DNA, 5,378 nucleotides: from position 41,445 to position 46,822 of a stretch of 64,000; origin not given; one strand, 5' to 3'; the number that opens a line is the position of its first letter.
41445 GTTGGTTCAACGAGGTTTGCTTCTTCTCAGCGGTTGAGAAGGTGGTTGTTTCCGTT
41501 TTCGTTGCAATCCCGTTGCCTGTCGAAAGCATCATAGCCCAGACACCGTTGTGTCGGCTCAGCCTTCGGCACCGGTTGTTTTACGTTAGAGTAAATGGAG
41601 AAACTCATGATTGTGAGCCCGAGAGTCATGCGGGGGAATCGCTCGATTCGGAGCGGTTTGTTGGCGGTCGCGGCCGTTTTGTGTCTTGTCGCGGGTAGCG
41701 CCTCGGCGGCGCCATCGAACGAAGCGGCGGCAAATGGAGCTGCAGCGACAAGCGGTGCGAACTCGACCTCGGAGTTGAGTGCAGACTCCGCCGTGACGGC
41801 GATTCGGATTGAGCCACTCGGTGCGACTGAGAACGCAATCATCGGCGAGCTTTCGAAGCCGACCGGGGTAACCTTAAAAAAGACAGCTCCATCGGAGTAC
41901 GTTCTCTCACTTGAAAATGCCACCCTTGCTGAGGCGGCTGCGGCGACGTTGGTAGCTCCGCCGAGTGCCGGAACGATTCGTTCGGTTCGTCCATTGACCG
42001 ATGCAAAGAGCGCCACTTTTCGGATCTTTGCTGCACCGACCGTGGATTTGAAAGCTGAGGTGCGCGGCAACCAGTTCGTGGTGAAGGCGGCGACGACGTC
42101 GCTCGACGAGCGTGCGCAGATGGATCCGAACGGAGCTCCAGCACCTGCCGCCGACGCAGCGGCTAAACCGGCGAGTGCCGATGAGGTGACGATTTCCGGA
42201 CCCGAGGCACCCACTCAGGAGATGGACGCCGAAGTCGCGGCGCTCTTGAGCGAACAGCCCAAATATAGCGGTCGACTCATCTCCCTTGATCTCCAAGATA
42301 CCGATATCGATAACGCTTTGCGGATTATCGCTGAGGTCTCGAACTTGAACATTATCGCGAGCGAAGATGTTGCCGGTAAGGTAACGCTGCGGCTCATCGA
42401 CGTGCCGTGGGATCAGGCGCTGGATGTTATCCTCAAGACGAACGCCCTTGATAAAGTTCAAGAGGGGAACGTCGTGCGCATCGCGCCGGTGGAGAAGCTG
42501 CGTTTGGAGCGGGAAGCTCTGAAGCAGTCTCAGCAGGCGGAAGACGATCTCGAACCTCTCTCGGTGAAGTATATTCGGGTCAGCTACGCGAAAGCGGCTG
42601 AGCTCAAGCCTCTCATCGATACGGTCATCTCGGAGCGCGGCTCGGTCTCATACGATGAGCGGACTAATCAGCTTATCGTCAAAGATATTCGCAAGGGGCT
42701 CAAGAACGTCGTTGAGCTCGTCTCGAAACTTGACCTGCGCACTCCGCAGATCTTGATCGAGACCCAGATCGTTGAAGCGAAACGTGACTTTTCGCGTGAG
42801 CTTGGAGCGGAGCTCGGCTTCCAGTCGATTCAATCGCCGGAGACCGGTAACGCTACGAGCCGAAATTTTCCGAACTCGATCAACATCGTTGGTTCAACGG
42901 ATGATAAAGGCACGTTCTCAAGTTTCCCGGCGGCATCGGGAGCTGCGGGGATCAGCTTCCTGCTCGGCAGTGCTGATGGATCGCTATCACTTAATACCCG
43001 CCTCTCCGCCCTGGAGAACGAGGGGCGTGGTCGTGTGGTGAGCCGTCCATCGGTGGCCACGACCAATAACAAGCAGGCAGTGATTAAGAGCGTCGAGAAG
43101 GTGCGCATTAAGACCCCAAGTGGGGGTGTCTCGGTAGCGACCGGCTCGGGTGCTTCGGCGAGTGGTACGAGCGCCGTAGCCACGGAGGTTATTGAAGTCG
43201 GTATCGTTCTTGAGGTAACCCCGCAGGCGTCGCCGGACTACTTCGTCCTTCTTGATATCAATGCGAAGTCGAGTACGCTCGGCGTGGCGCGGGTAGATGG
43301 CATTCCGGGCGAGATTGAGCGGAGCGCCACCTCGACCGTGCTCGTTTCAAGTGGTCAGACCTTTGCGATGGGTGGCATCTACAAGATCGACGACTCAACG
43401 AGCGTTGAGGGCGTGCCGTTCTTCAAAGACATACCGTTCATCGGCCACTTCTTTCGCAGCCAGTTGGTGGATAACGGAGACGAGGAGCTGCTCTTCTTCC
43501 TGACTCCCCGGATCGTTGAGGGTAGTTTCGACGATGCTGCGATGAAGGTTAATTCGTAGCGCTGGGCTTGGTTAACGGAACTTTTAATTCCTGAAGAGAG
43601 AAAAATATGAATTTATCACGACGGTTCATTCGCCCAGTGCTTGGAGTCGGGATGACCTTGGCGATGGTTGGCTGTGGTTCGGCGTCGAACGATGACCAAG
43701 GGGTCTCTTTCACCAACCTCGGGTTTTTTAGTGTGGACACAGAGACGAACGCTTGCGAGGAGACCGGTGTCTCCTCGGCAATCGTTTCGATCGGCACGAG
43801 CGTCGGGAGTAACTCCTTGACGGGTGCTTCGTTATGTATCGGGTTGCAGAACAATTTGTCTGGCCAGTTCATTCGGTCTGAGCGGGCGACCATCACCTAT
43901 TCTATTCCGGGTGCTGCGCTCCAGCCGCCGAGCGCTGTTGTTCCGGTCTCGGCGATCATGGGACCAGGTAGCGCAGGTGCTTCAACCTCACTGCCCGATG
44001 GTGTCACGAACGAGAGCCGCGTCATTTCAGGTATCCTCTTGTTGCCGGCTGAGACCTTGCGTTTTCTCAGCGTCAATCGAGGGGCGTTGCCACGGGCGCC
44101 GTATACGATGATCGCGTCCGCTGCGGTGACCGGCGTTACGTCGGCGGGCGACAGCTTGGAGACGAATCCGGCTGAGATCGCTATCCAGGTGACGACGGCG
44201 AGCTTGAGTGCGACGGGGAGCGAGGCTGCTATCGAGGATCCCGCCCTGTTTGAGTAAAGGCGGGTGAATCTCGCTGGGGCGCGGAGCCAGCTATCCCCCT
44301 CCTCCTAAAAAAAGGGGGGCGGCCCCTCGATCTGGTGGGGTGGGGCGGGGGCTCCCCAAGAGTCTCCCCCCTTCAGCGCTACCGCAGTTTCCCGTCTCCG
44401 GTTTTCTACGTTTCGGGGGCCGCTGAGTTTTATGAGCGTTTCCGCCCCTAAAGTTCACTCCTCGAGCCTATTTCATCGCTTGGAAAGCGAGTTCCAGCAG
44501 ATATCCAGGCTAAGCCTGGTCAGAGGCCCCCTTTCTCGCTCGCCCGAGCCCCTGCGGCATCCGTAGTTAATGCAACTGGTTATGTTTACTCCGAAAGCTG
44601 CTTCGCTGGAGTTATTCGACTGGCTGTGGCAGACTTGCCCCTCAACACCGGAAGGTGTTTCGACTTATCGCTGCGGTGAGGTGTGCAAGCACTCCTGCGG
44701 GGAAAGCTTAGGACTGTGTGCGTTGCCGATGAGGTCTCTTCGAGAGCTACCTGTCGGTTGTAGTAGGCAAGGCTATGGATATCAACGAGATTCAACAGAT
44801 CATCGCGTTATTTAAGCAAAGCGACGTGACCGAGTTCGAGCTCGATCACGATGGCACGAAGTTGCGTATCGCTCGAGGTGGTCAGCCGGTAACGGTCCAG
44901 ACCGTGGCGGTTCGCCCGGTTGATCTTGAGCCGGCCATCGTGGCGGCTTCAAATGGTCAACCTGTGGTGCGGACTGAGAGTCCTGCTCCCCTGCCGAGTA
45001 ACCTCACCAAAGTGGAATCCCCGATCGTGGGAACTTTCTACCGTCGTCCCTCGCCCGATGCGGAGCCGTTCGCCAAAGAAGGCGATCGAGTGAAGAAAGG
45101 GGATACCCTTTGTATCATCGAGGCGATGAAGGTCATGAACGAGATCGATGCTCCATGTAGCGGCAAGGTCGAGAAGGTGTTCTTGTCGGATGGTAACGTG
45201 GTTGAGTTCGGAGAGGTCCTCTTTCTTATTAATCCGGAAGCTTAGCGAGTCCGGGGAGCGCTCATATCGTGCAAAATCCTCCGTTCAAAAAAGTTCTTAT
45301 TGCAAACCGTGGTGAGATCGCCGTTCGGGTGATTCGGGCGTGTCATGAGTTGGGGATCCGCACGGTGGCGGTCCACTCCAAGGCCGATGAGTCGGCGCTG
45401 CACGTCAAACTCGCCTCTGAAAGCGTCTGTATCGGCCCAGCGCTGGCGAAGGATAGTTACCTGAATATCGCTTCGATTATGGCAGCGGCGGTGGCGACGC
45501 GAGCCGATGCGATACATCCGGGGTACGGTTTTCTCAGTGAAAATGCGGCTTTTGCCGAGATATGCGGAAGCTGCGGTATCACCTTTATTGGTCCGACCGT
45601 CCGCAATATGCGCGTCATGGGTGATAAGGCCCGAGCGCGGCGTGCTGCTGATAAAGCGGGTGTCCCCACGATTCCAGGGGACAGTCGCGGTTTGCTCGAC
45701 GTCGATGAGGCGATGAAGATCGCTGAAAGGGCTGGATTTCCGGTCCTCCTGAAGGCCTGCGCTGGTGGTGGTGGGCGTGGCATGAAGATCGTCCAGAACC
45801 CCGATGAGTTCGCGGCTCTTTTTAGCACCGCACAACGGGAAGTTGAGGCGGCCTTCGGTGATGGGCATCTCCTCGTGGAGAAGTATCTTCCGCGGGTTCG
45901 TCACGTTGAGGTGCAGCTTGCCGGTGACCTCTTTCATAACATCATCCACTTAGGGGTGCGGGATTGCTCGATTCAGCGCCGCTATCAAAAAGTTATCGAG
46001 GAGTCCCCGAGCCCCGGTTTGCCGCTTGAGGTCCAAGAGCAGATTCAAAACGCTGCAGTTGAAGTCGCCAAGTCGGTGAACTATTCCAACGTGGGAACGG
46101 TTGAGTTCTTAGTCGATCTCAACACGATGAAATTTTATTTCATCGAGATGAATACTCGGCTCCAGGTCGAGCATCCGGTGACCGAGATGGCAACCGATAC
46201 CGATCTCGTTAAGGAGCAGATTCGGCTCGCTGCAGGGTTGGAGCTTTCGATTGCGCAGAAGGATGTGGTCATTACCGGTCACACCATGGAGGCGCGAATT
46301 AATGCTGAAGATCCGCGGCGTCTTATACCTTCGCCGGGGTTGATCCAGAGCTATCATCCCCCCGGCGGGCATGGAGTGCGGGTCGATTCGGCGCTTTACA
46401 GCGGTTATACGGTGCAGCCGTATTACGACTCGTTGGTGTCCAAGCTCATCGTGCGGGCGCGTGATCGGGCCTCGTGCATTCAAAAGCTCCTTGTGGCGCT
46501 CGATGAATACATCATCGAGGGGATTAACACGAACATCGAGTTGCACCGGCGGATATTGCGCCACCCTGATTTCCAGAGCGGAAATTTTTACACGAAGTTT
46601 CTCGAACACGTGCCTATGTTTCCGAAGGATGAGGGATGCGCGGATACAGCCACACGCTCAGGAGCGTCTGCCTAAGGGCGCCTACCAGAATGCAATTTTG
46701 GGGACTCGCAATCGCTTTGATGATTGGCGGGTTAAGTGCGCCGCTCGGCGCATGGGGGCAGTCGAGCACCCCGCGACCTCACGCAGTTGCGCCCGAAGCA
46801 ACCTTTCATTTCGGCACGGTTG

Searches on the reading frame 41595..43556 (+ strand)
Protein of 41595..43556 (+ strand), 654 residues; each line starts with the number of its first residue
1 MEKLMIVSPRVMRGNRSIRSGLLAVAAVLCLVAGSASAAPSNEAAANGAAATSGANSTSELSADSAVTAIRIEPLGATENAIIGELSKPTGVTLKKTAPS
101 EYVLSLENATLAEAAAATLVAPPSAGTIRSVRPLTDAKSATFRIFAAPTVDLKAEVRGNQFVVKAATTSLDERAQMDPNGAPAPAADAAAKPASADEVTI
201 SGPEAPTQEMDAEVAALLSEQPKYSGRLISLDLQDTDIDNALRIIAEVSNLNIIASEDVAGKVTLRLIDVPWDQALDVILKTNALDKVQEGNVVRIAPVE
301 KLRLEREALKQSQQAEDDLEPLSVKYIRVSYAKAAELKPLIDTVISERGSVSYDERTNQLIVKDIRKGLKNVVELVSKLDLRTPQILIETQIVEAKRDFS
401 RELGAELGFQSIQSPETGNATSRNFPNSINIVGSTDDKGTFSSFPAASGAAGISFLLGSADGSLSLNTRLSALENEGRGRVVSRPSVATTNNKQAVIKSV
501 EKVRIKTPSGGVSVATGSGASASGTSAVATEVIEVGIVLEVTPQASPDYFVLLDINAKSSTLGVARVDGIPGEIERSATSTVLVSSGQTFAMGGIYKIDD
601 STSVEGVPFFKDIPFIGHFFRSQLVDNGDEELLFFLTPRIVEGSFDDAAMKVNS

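Call 19: search_protein_families(library=pfam, proteins=[window:41595-43556:+], max_evalue=0.001)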
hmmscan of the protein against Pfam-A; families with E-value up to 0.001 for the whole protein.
window:41595-43556:+ (654 aa): 4 families
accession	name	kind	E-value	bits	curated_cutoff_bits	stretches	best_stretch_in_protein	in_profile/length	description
PF00263.26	Secretin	-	3.1e-40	138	27.5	1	472-642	1-169/169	Bacterial type II and III secretion system protein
PF03958.22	Secretin_N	-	2.7e-12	47.1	28.2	1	325-385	2-69/69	Bacterial type II/III secretion system short domain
PF07660.19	STN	-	9.4e-10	38.6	28.4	1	251-298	1-51/52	Secretin and TonB N terminus short domain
PF21305.2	type_II_gspD_N0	-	5.3e-05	23.4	27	1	231-278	1-49/71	GspD-like, N0 domain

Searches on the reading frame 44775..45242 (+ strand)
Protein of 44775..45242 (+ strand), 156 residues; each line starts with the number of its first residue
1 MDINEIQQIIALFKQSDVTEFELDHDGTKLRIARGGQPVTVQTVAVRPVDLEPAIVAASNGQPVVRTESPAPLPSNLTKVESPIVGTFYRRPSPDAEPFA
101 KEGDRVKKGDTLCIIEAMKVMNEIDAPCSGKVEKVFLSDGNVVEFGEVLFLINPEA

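Call 19: search_protein_families(library=pfam, proteins=[window:44775-45242:+], max_evalue=0.001)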
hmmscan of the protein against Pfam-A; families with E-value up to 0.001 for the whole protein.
window:44775-45242:+ (156 aa): 4 families
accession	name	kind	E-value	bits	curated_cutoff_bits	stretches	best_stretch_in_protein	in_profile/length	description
PF00364.28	Biotin_lipoyl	-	8.8e-22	77.2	22.1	1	79-152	2-73/73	Biotin-requiring enzyme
PF13533.13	Biotin_lipoyl_2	-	4e-07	30.2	29.8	0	124-151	3-30/32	Biotin-lipoyl like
PF13375.12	RnfC_N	-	0.00026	21.4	25.6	1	95-135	41-80/101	RnfC Barrel sandwich hybrid domain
PF01597.25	GCV_H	-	0.00048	20.5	22.2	0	101-135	40-74/122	Glycine cleavage H-protein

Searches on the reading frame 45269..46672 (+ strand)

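Call 19: search_protein_families(library=pfam, proteins=[window:45269-46672:+], max_evalue=0.001)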
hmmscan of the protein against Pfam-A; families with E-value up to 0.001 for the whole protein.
window:45269-46672:+ (468 aa): 5 families
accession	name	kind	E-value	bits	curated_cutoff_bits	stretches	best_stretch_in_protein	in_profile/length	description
PF02786.22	CPSase_L_D2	-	1.2e-70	237.8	19.8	1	119-327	1-209/211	Carbamoyl-phosphate synthase L chain, ATP binding domain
PF00289.28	Biotin_carb_N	-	2.4e-45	153.9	25.5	1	6-114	2-110/110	Biotin carboxylase, N-terminal domain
PF02785.25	Biotin_carb_C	-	1.5e-38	131.7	32.4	1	341-446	1-107/108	Biotin carboxylase C-terminal domain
PF07478.18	Dala_Dala_lig_C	-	1.8e-08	34.6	24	1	148-296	28-174/204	D-ala D-ala ligase C-terminus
PF02222.28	ATP-grasp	-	1.2e-06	28.7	27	1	142-284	16-151/179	ATP-grasp domain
